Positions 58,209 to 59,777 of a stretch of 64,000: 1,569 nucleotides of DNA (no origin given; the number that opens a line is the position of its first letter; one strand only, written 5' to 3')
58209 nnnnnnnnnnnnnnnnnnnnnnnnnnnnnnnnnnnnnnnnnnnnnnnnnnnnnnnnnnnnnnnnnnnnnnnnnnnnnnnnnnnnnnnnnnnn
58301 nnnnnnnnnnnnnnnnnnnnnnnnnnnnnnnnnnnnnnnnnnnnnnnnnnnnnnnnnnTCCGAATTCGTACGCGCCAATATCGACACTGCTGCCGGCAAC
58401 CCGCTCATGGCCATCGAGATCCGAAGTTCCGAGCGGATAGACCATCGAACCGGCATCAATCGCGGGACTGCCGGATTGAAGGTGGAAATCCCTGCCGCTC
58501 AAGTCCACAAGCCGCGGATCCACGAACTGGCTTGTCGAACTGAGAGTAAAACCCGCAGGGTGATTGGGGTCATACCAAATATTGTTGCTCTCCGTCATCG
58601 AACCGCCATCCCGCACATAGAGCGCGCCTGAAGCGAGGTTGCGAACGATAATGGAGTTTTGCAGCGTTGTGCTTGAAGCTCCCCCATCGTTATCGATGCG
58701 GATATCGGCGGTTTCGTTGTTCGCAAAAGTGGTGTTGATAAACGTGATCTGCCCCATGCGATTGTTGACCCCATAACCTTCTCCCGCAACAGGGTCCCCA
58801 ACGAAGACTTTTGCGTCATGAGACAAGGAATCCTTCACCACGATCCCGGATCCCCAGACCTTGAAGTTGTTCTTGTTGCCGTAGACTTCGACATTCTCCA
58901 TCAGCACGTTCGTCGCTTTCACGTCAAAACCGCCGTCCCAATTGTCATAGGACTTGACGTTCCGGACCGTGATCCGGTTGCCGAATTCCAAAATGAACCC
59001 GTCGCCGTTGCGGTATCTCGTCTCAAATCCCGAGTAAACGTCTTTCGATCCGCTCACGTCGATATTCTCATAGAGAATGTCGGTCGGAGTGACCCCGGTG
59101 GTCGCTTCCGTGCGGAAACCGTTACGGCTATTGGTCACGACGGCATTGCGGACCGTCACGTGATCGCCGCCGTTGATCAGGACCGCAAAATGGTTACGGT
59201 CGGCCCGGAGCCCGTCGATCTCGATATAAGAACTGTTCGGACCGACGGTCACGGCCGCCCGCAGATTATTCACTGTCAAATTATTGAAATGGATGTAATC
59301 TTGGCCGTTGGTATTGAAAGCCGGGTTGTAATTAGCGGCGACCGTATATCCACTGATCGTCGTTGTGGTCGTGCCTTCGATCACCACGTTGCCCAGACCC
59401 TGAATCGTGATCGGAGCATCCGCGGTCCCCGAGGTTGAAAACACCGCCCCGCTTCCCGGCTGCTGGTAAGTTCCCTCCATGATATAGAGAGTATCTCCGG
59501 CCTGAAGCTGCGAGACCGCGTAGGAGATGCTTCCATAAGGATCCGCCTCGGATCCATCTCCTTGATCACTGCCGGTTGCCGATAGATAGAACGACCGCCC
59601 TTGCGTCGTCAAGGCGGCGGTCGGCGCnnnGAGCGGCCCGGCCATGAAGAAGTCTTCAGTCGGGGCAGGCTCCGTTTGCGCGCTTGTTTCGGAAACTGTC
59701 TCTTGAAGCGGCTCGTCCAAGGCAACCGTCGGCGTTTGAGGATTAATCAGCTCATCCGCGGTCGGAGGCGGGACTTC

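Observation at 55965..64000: Surface-protein gene directly followed by a GT2 / sugar-epimerase / GT2 / C-methyltransferase cluster: possible dedicated protein-glycosylation or branched-sugar glycan locus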

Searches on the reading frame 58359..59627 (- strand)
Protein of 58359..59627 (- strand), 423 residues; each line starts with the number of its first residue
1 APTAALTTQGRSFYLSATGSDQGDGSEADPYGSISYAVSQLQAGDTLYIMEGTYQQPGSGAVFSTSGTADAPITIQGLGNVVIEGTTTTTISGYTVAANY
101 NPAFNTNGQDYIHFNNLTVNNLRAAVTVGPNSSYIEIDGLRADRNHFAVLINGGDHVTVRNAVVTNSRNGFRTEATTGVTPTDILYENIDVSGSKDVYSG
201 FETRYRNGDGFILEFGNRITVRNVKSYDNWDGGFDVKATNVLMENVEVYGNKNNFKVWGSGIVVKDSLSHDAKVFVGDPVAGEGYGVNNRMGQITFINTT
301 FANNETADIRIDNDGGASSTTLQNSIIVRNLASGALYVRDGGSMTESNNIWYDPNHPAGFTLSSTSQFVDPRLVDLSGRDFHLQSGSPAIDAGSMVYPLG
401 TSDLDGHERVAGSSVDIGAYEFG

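Call 19: find_homologous_proteins(query=window:58359-59627:-, max_evalue=0.00001)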
Query seq(423 aa) (423 aa): 296 proteins with E <= 0.00001 among 8000 candidates; the best 120 are listed.
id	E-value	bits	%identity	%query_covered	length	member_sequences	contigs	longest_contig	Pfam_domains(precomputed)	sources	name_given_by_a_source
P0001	8.7e-141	488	53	99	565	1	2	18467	PF13229.13,PF07602.18,PF22842.4,PF05048.20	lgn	-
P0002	9.9e-132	458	57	88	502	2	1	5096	PF13229.13,PF22842.4,PF05048.20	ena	-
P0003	1.5e-118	415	51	100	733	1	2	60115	PF17957.8,PF22842.4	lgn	-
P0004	5.2e-111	390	48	97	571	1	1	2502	PF13229.13,PF22842.4,PF05048.20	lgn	-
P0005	5.7e-101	357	46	100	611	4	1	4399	PF13229.13,PF22842.4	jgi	-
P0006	4.0e-100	354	47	98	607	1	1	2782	PF13229.13,PF22842.4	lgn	-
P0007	1.6e-95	339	45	99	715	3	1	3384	PF13229.13,PF17957.8,PF22842.4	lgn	-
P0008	9.3e-95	336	47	98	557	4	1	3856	PF13229.13,PF07602.18,PF22842.4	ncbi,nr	ncbi:MAG TPA: right-handed parallel beta-helix repeat-containing protein [bacterium]|nr:right-handed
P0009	1.6e-94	335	44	100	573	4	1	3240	PF13229.13,PF22842.4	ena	-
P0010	4.3e-94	334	45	100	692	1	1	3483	PF13229.13,PF22842.4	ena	-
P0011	1.4e-91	326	43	98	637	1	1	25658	PF13229.13,PF22842.4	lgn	-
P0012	4.0e-91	324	43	91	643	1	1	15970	PF13229.13,PF07602.18,PF22842.4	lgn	-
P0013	8.5e-90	320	44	98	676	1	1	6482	PF13229.13,PF22842.4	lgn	-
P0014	5.7e-89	317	45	99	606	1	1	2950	PF22842.4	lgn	-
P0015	1.0e-88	316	43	99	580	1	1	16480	PF22842.4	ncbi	-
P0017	6.6e-87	310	43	99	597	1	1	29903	PF13229.13,PF07602.18,PF22842.4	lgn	-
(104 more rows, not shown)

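Call 20: find_encoding_contigs(protein=P0001, flank=10000, max_places=3)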
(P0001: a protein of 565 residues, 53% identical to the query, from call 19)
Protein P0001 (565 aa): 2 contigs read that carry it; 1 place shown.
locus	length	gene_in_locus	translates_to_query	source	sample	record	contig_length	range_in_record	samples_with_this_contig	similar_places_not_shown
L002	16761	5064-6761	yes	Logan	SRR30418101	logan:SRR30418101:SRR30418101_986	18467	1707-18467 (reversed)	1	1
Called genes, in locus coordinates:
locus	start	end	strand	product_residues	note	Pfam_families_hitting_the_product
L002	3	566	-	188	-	?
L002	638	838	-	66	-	-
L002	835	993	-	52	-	-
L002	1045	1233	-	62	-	-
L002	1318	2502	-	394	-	PF01527:HTH_Tnp_1 (faint), PF13276:HTH_21, PF00665:rve, PF13683:rve_3, PF13333:rve_2 (weak)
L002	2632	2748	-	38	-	-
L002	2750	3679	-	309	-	PF01073:3Beta_HSD, PF01370:Epimerase, PF02719:Polysacc_synt_2, PF04321:RmlD_sub_bind, PF05368:NmrA, PF07993:NAD_binding_4 (faint), PF13460:NAD_binding_10, PF16363:GDP_Man_Dehyd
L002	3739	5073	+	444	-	PF03446:NAD_binding_2 (weak), PF03721:UDPG_MGDP_dh_N, PF00984:UDPG_MGDP_dh, PF03720:UDPG_MGDP_dh_C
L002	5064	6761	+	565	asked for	PF07602:DUF1565 (faint), PF22842:Pel9A-like_beta_helix, PF05048:NosD (faint), PF13229:Beta_helix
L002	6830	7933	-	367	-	PF01041:DegT_DnrJ_EryC1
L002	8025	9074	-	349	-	PF01408:GFO_IDH_MocA, PF02894:GFO_IDH_MocA_C (faint), PF22725:GFO_IDH_MocA_C3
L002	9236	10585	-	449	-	PF00501:AMP-binding, PF13193:AMP-binding_C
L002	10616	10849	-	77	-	PF00550:PP-binding (weak)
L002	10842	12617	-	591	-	-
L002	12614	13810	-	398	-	PF01575:MaoC_dehydratas, PF13452:FAS1_DH_region, PF23441:SDR, PF00106:adh_short, PF01370:Epimerase, PF08659:KR, PF13561:adh_short_C2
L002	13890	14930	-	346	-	PF08545:ACP_syn_III, PF08541:ACP_syn_III_C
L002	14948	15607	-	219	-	PF00753:Lactamase_B, PF12706:Lactamase_B_2 (weak)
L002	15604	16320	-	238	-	PF00106:adh_short, PF08659:KR (weak), PF13561:adh_short_C2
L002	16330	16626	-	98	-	-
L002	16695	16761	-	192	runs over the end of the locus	PF13302:Acetyltransf_3, PF13420:Acetyltransf_4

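Call 21: find_encoding_contigs(protein=P0003, flank=10000, max_places=3)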
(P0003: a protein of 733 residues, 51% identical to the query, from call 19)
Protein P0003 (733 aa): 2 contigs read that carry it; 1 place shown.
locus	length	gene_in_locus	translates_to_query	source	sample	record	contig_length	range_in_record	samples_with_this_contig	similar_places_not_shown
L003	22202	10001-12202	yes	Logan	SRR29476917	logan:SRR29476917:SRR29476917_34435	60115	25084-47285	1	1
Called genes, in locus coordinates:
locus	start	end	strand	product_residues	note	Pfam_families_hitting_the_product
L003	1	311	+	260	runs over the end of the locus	PF00483:NTP_transferase, PF12804:NTP_transf_3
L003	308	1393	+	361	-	PF01073:3Beta_HSD, PF01370:Epimerase, PF04321:RmlD_sub_bind, PF16363:GDP_Man_Dehyd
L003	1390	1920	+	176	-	PF00908:dTDP_sugar_isom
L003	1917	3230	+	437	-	PF01408:GFO_IDH_MocA (weak), PF21135:DRL_cat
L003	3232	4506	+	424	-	PF08421:Methyltransf_13, PF13489:Methyltransf_23, PF08241:Methyltransf_11 (weak), PF08242:Methyltransf_12 (weak), PF08484:Methyltransf_14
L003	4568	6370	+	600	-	PF21211:FkbH_N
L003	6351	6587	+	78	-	-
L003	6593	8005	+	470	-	PF03062:MBOAT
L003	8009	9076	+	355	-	-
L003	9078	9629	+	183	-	PF00132:Hexapep, PF14602:Hexapep_2 (weak)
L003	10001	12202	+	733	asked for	PF22842:Pel9A-like_beta_helix, PF17957:Big_7 (faint)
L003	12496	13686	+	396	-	PF01266:DAO, PF13450:NAD_binding_8 (weak)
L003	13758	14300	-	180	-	PF00484:Pro_CA (weak)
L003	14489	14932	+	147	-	PF02082:Rrf2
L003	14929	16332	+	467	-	PF13372:Alginate_exp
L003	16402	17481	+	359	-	-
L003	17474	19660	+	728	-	PF04879:Molybdop_Fe4S4, PF00384:Molybdopterin, PF01568:Molydop_binding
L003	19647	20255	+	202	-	PF25160:LdpA_Fe-S-bd (faint), PF00037:Fer4 (faint), PF12797:Fer4_2 (faint), PF12837:Fer4_6 (faint), PF14697:Fer4_21 (faint), PF12838:Fer4_7 (weak), PF13237:Fer4_10 (weak), PF13247:Fer4_11, +1 more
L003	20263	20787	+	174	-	PF00355:Rieske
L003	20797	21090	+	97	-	PF20540:DUF6755 (weak)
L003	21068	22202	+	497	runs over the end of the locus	PF07690:MFS_1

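Call 22: find_encoding_contigs(protein=P0011, flank=10000, max_places=3)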
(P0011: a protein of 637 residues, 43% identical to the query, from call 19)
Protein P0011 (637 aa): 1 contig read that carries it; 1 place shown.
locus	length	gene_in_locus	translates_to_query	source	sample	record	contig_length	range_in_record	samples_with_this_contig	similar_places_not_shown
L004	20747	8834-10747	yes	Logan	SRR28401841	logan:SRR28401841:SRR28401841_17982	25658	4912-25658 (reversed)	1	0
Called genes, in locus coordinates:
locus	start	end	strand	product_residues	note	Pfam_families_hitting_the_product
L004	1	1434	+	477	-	?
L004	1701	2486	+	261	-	PF13489:Methyltransf_23, PF05175:MTS (weak), PF01564:Spermine_synth (faint), PF13649:Methyltransf_25, PF13847:Methyltransf_31, PF08241:Methyltransf_11, PF08242:Methyltransf_12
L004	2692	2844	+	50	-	-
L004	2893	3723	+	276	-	PF00487:FA_desaturase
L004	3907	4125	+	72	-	PF01176:eIF-1a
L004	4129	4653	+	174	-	-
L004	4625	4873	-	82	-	PF01965:DJ-1_PfpI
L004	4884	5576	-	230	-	-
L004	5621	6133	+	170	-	PF13371:TPR_9, PF13414:TPR_11, PF13432:TPR_16, PF14559:TPR_19, PF00515:TPR_1, PF07719:TPR_2, PF13414:TPR_11, PF13432:TPR_16, +11 more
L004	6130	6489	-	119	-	-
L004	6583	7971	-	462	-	PF00512:HisKA, PF02518:HATPase_c, PF14501:HATPase_c_5, PF00072:Response_reg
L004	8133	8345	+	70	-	-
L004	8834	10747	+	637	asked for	PF22842:Pel9A-like_beta_helix, PF13229:Beta_helix (weak)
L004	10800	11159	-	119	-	PF02643:DUF192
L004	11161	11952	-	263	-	PF00482:T2SSF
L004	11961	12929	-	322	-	PF00482:T2SSF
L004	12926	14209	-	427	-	PF00437:T2SSE, PF27713:UCP018868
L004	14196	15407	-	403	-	-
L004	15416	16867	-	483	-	PF00092:VWA (faint), PF13519:VWA_2 (faint)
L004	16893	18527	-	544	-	PF13629:T2SS-T3SS_pil_N, PF00263:Secretin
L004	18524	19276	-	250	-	PF08666:SAF (weak), PF16976:RcpC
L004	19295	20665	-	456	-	PF07811:TadE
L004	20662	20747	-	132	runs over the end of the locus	PF07811:TadE (weak)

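Call 24: find_encoding_contigs(protein=P0017, flank=10000, max_places=3)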
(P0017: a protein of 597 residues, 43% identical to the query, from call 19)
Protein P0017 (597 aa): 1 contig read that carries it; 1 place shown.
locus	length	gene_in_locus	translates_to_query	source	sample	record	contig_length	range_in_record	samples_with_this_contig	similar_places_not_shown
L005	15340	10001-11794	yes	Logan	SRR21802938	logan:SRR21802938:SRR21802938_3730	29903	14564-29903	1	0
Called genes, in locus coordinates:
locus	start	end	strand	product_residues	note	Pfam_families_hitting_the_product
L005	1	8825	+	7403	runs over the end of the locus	PF00293:NUDIX, PF00300:His_Phos_1, PF00069:Pkinase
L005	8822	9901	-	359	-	PF13180:PDZ_2, PF17820:PDZ_6 (weak)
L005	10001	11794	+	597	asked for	PF22842:Pel9A-like_beta_helix, PF07602:DUF1565 (weak), PF13229:Beta_helix (faint)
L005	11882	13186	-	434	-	PF27218:MJ0043_C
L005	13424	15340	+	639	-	?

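Call 25: find_encoding_contigs(protein=P0015, flank=10000, max_places=3)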
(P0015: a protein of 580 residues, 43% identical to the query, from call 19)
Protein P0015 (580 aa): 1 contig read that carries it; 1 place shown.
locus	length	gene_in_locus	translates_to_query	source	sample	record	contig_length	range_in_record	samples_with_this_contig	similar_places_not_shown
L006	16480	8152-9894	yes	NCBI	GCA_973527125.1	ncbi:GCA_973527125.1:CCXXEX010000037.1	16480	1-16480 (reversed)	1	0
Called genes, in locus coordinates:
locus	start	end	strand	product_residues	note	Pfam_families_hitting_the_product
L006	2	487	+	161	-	?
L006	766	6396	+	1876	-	-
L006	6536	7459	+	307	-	PF03783:CsgG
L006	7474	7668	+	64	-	-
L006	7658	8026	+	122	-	-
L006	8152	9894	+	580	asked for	PF22842:Pel9A-like_beta_helix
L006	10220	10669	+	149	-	PF10543:ORF6N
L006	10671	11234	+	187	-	PF12844:HTH_19 (weak), PF13560:HTH_31, PF01381:HTH_3, PF13443:HTH_26 (weak)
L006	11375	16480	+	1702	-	?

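Call 42: search_solved_structures(query=window:58359-59627:-, max_evalue=1, show_alignments=2)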
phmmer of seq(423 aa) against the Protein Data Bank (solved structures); distinct sequences matched with E-value up to 1: 8.
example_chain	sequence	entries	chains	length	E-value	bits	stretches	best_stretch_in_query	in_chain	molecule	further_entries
3vst_A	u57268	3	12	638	0.00019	23.8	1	13-56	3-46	Xylosidase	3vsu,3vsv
5olq_A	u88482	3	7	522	0.016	17.5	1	10-66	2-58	Rhamnogalacturonan lyase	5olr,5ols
8cxi_L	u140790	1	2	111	0.13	14.5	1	7-78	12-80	A11 light chain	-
4ut7_L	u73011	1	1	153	0.27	13.4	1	8-78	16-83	BROADLY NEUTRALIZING HUMAN ANTIBODY EDE2 A11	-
7pl5_AAA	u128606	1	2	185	0.33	13.2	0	315-388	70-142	Putative endo-beta-N-acetylglucosaminidase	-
2in5_A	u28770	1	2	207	0.45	12.7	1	333-380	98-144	Hypothetical lipoprotein ymcC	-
5lcv_L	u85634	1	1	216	0.57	12.4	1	8-78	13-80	BROADLY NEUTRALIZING HUMAN ANTIBODY EDE2 A11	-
4utb_L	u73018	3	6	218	0.58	12.4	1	8-78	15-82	BROADLY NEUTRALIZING HUMAN ANTIBODY EDE2 A11 | BROADLY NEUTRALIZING HUMAN ANTIBODY EDE2 A11 - Light chain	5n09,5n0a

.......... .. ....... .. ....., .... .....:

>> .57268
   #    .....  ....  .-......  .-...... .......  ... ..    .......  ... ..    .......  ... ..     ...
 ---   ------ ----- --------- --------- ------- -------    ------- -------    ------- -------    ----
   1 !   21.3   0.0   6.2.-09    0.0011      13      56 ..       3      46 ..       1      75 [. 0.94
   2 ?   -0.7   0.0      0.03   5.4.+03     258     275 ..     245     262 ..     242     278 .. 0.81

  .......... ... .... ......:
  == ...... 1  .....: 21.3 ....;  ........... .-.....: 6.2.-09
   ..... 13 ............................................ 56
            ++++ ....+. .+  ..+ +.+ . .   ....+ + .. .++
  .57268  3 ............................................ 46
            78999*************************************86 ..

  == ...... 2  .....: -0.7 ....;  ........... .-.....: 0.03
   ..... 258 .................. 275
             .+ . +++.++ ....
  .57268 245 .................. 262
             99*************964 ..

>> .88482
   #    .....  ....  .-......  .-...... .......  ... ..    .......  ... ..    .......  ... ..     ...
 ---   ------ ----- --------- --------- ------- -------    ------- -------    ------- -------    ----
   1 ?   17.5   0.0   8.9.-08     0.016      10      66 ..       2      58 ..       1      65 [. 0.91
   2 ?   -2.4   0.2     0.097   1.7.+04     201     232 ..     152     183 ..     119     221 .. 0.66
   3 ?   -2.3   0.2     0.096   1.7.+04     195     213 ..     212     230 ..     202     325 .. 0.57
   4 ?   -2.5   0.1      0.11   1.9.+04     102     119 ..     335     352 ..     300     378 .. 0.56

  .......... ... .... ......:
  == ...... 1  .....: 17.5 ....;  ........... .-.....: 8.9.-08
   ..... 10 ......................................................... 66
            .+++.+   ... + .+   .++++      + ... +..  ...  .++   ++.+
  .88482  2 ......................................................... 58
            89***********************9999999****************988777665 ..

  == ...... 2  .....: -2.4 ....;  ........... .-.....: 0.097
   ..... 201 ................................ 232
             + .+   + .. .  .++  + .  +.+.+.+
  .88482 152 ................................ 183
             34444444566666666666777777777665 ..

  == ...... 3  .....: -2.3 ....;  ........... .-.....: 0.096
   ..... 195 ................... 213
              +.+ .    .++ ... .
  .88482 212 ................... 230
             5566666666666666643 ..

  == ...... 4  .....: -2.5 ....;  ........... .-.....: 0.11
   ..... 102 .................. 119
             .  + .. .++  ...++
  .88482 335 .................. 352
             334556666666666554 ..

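Call 53: predict_structure(alignment_id=A3)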
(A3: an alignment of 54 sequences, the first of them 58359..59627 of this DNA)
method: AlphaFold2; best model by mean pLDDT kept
length: 423 residues; sequences in the alignment: 54
mean_pLDDT: 95.5   pTM: 0.94
mean pLDDT of the five models: 95.5, 95.1, 95.0, 94.8, 94.7
residues with pLDDT >= 90: 376; 70-90: 36; 50-70: 9; < 50: 2
segments of 3 or more residues with pLDDT < 50: none
pLDDT, mean of each block of 10 residues (from residue 1): 62 98 98 98 98 91 98 98 92 86 97 98 97 98 97 98 98 97 99 92 87 98 98 98 99 98 99 86 92 98 98 96 98 96 98 94 98 98 98 97 96 97 94
secondary structure, 60 per line:
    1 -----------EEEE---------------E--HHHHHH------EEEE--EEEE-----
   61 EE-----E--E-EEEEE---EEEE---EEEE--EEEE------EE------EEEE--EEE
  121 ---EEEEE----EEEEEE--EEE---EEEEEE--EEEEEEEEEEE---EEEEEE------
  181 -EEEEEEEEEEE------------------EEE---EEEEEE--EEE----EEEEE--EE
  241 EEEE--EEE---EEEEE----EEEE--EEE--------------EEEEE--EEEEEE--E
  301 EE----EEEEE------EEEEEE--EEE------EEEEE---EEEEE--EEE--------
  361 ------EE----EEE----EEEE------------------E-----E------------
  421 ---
elements in order: E12-15 H34-39 E46-49 E52-55 E73-77 E81-84 E88-91 E94-97 E112-115 E118-120 E124-128 E133-138 E141-143 E147-152 E155-165 E169-174 E182-192 E211-213 E217-222 E225-227 E232-236 E239-244 E247-249 E253-257 E262-265 E268-270 E285-289 E292-297 E300-302 E307-311 E318-323 E326-328 E335-339 E343-347 E350-352 E373-375 E380-383
